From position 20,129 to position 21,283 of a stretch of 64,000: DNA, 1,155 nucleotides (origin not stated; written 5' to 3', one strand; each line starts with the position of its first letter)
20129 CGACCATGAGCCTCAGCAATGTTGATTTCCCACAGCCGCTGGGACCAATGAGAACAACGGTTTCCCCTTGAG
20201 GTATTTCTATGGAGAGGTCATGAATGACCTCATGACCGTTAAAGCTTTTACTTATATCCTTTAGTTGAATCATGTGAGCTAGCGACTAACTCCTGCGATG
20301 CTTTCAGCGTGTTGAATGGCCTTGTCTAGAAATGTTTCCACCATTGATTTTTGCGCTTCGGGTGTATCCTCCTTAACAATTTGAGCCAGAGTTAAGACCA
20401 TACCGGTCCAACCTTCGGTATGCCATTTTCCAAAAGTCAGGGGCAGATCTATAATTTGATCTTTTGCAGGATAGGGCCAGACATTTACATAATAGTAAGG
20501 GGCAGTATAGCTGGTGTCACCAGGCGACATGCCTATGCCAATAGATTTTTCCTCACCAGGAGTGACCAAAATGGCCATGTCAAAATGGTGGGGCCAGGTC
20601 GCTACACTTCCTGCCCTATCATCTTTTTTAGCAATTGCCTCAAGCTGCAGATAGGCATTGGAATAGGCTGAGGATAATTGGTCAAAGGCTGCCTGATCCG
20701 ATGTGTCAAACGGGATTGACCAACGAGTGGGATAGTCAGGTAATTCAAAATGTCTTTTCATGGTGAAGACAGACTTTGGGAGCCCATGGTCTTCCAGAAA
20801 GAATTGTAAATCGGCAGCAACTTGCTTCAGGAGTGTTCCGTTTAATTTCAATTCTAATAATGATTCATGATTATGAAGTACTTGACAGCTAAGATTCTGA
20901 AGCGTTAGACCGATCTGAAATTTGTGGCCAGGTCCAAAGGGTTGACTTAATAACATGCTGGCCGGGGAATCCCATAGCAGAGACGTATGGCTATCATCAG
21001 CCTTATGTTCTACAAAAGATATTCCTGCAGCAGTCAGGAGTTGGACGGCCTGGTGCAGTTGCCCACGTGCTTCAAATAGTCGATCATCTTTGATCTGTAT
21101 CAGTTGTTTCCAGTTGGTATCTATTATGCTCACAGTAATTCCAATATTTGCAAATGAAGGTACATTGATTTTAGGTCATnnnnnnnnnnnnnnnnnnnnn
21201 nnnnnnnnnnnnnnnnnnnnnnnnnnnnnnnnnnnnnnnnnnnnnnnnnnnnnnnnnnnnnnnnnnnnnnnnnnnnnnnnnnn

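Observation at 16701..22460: Ergothioneine operon with an OpuC/EgtUV-type ABC transporter between egtB and egtD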

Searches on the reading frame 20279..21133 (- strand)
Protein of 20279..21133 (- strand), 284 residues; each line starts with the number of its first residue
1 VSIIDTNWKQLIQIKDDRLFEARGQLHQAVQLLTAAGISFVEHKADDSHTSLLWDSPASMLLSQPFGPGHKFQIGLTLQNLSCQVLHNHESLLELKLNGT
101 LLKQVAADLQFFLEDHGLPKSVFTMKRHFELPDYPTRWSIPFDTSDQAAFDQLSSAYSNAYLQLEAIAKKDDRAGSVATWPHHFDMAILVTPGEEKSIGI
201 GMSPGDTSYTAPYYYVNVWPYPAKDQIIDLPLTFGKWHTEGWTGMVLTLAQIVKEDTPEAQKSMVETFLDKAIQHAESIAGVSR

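Call 3: search_protein_families(library=pfam, proteins=[window:20279-21133:-])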
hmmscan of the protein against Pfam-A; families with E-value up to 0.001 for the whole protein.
window:20279-21133:- (284 aa): 0 families

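Call 4: search_protein_families(library=ncbifam, proteins=[window:20279-21133:-])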
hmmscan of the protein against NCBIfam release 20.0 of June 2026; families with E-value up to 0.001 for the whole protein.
window:20279-21133:- (284 aa): 0 families

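Call 29: search_solved_structures(query=window:20279-21133:-, max_evalue=10, show_alignments=1)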
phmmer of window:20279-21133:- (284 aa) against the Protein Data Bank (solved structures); distinct sequences matched with E-value up to 10: 0.

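Call 30: search_protein_families(library=pfam, proteins=[window:20279-21133:-], max_evalue=10)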
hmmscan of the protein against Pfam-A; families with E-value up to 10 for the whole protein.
window:20279-21133:- (284 aa): 1 family
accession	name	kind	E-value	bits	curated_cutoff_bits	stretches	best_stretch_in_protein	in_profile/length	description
PF19459.4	DUF5996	-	0.012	15.2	25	1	197-280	208-287/296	Family of unknown function (DUF5996)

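Call 31: find_homologous_proteins(query=window:20279-21133:-, max_evalue=0.001)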
Query window:20279-21133:- (284 aa): 937 proteins with E <= 0.001 among 1550 candidates; the best 120 are listed.
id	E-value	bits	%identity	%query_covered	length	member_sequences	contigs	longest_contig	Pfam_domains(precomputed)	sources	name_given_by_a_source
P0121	2.0e-190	649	100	100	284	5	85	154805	-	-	-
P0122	1.8e-154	531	82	100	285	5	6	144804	-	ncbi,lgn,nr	ncbi:MAG: hypothetical protein H8E26_08465 [FCB group bacterium]|nr:hypothetical protein [FCB group 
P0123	3.8e-144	497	77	99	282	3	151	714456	-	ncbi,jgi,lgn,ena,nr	ncbi:MAG: hypothetical protein HN995_14675 [Candidatus Marinimicrobia bacterium]|jgi:hypothetical pr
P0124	1.1e-137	476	73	99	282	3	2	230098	-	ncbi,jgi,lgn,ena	-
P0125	2.9e-134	465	72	98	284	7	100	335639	-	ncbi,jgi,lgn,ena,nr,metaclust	ncbi:MAG: hypothetical protein HOM93_01690 [Candidatus Marinimicrobia bacterium]|nr:hypothetical pro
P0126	8.7e-132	457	69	99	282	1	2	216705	-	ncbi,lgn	-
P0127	9.3e-131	453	70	100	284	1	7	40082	-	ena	-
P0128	2.3e-129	449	72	96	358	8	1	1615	-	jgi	-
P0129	8.3e-129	447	69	100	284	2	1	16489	-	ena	-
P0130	4.8e-128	445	69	98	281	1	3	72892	PF19459.5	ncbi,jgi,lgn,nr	ncbi:MAG: hypothetical protein HQ506_01665 [Candidatus Marinimicrobia bacterium]|nr:hypothetical pro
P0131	9.6e-128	444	70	96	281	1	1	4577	PF19459.5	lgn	-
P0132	1.1e-127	443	70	99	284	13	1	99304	-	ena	-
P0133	3.0e-124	432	68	98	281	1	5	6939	-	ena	-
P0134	3.5e-124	432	67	96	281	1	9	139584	-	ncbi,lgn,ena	-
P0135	1.2e-120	420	66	99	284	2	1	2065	PF19459.5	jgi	-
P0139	1.3e-103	364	57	98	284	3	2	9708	PF19459.5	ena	-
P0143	2.7e-101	357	57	98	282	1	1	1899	PF19459.5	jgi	-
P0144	3.3e-101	356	58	96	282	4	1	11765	PF19459.5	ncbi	-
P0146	1.3e-100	354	58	98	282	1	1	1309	PF19459.5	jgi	-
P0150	3.5e-83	297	49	98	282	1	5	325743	PF19459.5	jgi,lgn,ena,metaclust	metaclust:\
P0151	8.9e-83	296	53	96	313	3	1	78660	PF19459.5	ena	-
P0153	2.2e-78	282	48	96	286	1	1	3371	PF19459.5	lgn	-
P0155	2.8e-72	262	44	99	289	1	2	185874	PF19459.5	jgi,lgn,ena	-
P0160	3.0e-53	199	39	96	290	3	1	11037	PF19459.5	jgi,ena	-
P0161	1.7e-52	197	39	92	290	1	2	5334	PF19459.5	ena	-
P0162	6.4e-52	195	38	90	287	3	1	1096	PF19459.5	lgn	-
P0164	4.5e-50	189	37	96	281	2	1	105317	PF19459.5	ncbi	-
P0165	4.6e-50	189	38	93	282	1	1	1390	PF19459.5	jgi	jgi:hypothetical protein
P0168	9.3e-49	184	38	97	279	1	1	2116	PF19459.5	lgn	-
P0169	1.1e-48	184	36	97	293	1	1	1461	PF19459.5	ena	-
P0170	2.2e-48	183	35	98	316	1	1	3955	PF19459.5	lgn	-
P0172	2.9e-48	183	36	96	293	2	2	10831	PF19459.5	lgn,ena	-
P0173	1.1e-47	181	40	80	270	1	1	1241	PF19459.5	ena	-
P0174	2.5e-47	180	36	96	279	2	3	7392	PF19459.5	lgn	-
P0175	2.6e-47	180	37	92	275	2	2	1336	PF19459.5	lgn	-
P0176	3.3e-47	179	38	93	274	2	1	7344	PF19459.5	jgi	jgi:hypothetical protein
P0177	4.1e-47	179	41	91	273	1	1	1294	PF19459.5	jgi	jgi:hypothetical protein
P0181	1.5e-46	177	38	92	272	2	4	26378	PF19459.5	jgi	-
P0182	1.5e-46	177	36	94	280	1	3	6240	PF19459.5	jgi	jgi:hypothetical protein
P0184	3.7e-46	176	36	92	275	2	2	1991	PF19459.5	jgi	jgi:hypothetical protein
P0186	4.8e-46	175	40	83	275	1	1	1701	PF19459.5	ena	-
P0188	5.9e-46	175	37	97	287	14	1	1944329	-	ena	-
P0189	7.5e-46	175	37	98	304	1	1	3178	PF19459.5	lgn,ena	-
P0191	1.7e-45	174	36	96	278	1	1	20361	PF19459.5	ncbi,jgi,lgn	-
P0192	1.7e-45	174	36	92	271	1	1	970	PF19459.5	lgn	-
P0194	2.0e-45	173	37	94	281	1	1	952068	PF19459.5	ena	-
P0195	3.0e-45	173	32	95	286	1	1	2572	PF19459.5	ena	-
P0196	3.0e-45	173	36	94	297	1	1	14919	PF19459.5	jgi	jgi:hypothetical protein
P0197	3.7e-45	173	35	96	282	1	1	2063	PF19459.5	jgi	jgi:hypothetical protein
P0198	3.8e-45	173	38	91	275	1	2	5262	PF19459.5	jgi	jgi:hypothetical protein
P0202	5.0e-45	172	33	99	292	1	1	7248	PF19459.5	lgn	-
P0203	6.2e-45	172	36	97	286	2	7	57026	PF19459.5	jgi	jgi:hypothetical protein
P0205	6.4e-45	172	37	96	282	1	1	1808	PF19459.5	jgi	jgi:hypothetical protein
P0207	7.4e-45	172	35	93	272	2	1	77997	PF19459.5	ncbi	ncbi:MAG: hypothetical protein ACRENK_06475 [Gemmatimonadaceae bacterium]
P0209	1.4e-44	171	34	98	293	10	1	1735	PF19459.5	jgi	jgi:hypothetical protein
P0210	1.7e-44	170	38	91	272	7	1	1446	PF19459.5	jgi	jgi:hypothetical protein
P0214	2.8e-44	170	39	91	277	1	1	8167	PF19459.5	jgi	jgi:hypothetical protein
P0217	4.3e-44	169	37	96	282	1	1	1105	PF19459.5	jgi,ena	-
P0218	4.4e-44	169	36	95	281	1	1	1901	PF19459.5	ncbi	-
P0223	1.0e-43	168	36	91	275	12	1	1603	PF19459.5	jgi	-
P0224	1.1e-43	168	36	94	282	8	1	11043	PF19459.5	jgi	jgi:hypothetical protein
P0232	1.8e-43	167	34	97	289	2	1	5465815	-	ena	-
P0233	2.1e-43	167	34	95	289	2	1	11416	PF19459.5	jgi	jgi:hypothetical protein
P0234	2.2e-43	167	36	88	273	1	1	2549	PF19459.5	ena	-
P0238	5.6e-43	165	35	93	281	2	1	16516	PF19459.5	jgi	jgi:hypothetical protein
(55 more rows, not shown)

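Call 34: find_encoding_contigs(protein=P0188, flank=7000, max_places=1)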
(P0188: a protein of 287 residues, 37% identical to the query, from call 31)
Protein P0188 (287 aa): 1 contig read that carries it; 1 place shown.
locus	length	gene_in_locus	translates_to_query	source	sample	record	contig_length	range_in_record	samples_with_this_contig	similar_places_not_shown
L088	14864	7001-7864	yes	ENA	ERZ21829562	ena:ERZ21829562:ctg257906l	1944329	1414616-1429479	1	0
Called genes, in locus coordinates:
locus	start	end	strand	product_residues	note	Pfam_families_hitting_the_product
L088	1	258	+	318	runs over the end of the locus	PF02585:PIG-L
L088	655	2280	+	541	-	PF07396:Porin_O_P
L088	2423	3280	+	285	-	PF05721:PhyH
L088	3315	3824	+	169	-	PF08240:ADH_N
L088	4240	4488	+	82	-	PF00155:Aminotran_1_2 (weak)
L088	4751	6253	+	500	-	PF13570:Beta-prop_ACSF4 (faint), PF13360:PQQ_2, PF00036:EF-hand_1 (faint), PF13360:PQQ_2 (weak)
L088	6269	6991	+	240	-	PF00106:adh_short, PF01370:Epimerase (weak), PF08659:KR (weak), PF13561:adh_short_C2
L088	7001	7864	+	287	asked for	-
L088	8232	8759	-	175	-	-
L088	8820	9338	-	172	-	PF01288:HPPK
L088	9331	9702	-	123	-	PF02152:FolB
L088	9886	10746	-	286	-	PF00809:Pterin_bind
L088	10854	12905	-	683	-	PF00456:Transketolase_N, PF02779:Transket_pyr, PF22613:Transketolase_C_1, PF02780:Transketolase_C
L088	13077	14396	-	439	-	PF14907:NTP_transf_5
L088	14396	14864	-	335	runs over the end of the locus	PF27840:ScmC, PF07475:Hpr_kinase_C (weak)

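Call 35: find_encoding_contigs(protein=P0232, flank=7000, max_places=1)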
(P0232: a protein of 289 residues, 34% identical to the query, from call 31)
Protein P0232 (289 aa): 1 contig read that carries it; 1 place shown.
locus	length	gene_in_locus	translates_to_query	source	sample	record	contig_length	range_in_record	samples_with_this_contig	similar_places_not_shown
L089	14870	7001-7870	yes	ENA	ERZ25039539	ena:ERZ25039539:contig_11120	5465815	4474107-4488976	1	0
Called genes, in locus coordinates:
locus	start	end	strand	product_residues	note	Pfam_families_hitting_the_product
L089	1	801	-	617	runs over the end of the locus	PF00027:cNMP_binding, PF00206:Lyase_1, PF10415:FumaraseC_C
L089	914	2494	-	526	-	PF04069:OpuAC, PF00528:BPD_transp_1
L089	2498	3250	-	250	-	PF00005:ABC_tran, PF13304:AAA_21 (faint)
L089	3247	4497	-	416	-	PF04107:GCS2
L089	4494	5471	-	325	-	PF10017:Methyltransf_33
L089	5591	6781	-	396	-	PF12867:DinB_2, PF03781:FGE-sulfatase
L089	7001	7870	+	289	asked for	-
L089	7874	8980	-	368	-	PF00355:Rieske, PF03358:FMN_red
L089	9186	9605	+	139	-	-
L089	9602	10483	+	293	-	PF01261:AP_endonuc_2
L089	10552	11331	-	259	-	PF04199:Cyclase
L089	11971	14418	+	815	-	PF00069:Pkinase, PF01636:APH (faint), PF07714:PK_Tyr_Ser-Thr, PF13431:TPR_17 (faint), PF00515:TPR_1 (faint), PF07719:TPR_2 (faint), PF13414:TPR_11 (faint), PF14559:TPR_19 (weak), +1 more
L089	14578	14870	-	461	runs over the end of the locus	PF00015:MCPsignal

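Call 36: find_encoding_contigs(protein=P0207, flank=7000, max_places=1)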
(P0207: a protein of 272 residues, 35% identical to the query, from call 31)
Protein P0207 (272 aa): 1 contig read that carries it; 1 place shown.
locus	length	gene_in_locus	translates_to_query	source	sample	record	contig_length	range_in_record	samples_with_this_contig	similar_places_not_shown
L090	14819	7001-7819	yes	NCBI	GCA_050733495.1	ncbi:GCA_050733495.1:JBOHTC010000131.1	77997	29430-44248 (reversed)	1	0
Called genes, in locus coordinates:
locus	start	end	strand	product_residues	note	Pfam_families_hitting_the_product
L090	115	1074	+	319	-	PF00144:Beta-lactamase (weak), PF13354:Beta-lactamase2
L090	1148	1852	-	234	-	PF00034:Cytochrom_C (weak), PF13442:Cytochrome_CBB3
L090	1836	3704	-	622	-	PF01011:PQQ, PF13360:PQQ_2 (weak), PF13570:Beta-prop_ACSF4 (weak), PF01011:PQQ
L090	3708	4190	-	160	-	PF08332:CaMKII_AD (faint), PF14534:DUF4440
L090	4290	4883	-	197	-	PF04191:PEMT, PF04140:ICMT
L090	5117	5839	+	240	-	-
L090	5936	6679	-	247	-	PF00392:GntR, PF13412:HTH_24 (faint), PF07729:FCD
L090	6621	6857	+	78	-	-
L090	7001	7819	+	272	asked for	PF19459:DUF5996 (faint)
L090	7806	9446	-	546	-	PF04069:OpuAC, PF00528:BPD_transp_1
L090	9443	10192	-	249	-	PF00005:ABC_tran, PF13191:AAA_16 (weak), PF13304:AAA_21 (faint)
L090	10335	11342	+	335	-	PF00248:Aldo_ket_red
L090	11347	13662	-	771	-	PF06452:CBM9_1 (faint), PF19313:DUF5916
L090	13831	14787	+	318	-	PF00795:CN_hydrolase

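Call 41: predict_structure(alignment_id=A2)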
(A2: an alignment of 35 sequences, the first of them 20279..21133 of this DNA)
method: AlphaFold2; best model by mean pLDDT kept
length: 284 residues; sequences in the alignment: 35
mean_pLDDT: 94.2   pTM: 0.91
mean pLDDT of the five models: 94.2, 94.0, 93.4, 93.3, 93.1
residues with pLDDT >= 90: 252; 70-90: 25; 50-70: 2; < 50: 5
segments of 3 or more residues with pLDDT < 50: 1-5
pLDDT, mean of each block of 10 residues (from residue 1): 64 97 95 97 93 96 97 97 97 98 97 97 90 81 97 98 97 96 94 95 95 98 92 96 97 97 98 97 76
secondary structure, 60 per line:
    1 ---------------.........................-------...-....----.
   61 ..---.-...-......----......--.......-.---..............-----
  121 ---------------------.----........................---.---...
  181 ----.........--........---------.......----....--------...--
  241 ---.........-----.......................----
elements in order: H16-40 E52-55 E60-62 E72-77 E82-87 E90-96 H102-115 H147-170 E178-180 E185-193 E196-203 E213-219 H224-227 E236-238 E244-248 H249-252 H258-280

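Call 43: search_protein_representatives(protein=window:20279-21133:-)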
Query: 284 residues. Proteins with E-value up to 0.001 (for the whole library): 2099; up to 1e-10: 1449; up to 1e-30: 316. The best 150 are listed.
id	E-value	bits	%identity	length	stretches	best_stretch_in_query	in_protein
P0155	8.9e-73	261.5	46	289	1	6-276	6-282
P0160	9.5e-54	199.1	41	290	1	11-272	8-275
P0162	2.0e-52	194.7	40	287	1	4-259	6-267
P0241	2.1e-50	188.1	38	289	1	7-274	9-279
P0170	6.9e-49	183.1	36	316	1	5-281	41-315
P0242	1.5e-47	178.7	36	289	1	6-276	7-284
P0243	2.0e-46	175.0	37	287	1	8-284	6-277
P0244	3.4e-46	174.3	37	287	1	5-272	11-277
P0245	1.8e-45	171.9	37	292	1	6-280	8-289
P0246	2.2e-45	171.6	40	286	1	15-276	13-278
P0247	2.9e-45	171.2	39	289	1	19-276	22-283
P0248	3.5e-45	171.0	36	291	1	7-272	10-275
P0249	7.3e-45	169.9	36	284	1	7-279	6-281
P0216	1.3e-44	169.1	38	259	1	25-281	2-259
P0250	1.3e-44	169.1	37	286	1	7-271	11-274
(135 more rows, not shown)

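Call 44: fold_search(model_id=the predicted structure, library=pdb)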
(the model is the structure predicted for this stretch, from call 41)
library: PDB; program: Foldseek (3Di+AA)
matches with E <= 10: 227; with E <= 0.001: 0
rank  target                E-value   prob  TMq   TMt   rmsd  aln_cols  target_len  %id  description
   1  5xqi_A                6.5e-03  0.09  0.10  0.10  26.7       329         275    8  Crystal structure of full-length human Rogdi (released 2017-07-12)
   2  5xqi_B                9.4e-03  0.08  0.09  0.09  26.9       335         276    9  Crystal structure of full-length human Rogdi (released 2017-07-12)
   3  2lpu_MODEL_1_A        4.8e-02  0.96  0.28  0.46   5.2       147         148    9  Solution structures of KmAtg10 (released 2012-08-01)
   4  3vx7_B                7.3e-02  0.93  0.27  0.43   5.2       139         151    9  Crystal structure of Kluyveromyces marxianus Atg7NTD-Atg10 complex (released 2012-11-14)
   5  5z38_A                1.6e-01  0.38  0.18  0.30  11.1       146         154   14  Crystal structure of CsrA bound to CesT (released 2018-04-04)
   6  7ena_n                2.5e-01  0.08  0.17  0.07  18.0       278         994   10  TFIID-based PIC-Mediator holo-complex in pre-assembled state (pre-hPIC-MED) (released 2021-05-26)
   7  2plg_A                2.7e-01  0.66  0.25  0.40   5.5       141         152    9  Crystal structure of T110839 protein from Synechococcus elongatus (released 2007-05-01)
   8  5z38_C                2.8e-01  0.21  0.16  0.27  12.3       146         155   12  Crystal structure of CsrA bound to CesT (released 2018-04-04)
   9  5bpt                  2.8e-01  0.06  0.14  0.08  16.7       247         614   10  Atomic-resolution structures of the APC/C subunits Apc4 and the Apc5 N-terminal domain (released 2015-09-02)
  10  6w17_F                4.1e-01  0.25  0.15  0.21   7.9       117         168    8  Structure of Dip1-activated Arp2/3 complex with nucleated actin filament (released 2020-08-12)
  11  1jya_B                4.4e-01  0.23  0.19  0.37  12.6       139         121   10  Crystal Structure of SycE (released 2001-10-31)
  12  6v8m_A                4.6e-01  0.15  0.17  0.28  15.1       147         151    9  Crystal structure of Ara h 8.0201 (released 2020-12-16)
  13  1ttw_A                4.6e-01  0.11  0.14  0.26  12.2       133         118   11  Crystal structure of the Yersinia Pestis type III secretion chaperone SycH in complex with a stable fragment of YscM2 (released 2004-08-31)
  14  3ns2_B                4.6e-01  0.08  0.14  0.18  17.3       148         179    9  High-resolution structure of pyrabactin-bound PYL2 (released 2010-07-21)
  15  1tyq_F                5.4e-01  0.20  0.16  0.23  11.2       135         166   10  Crystal structure of Arp2/3 complex with bound ATP and calcium (released 2004-11-09)
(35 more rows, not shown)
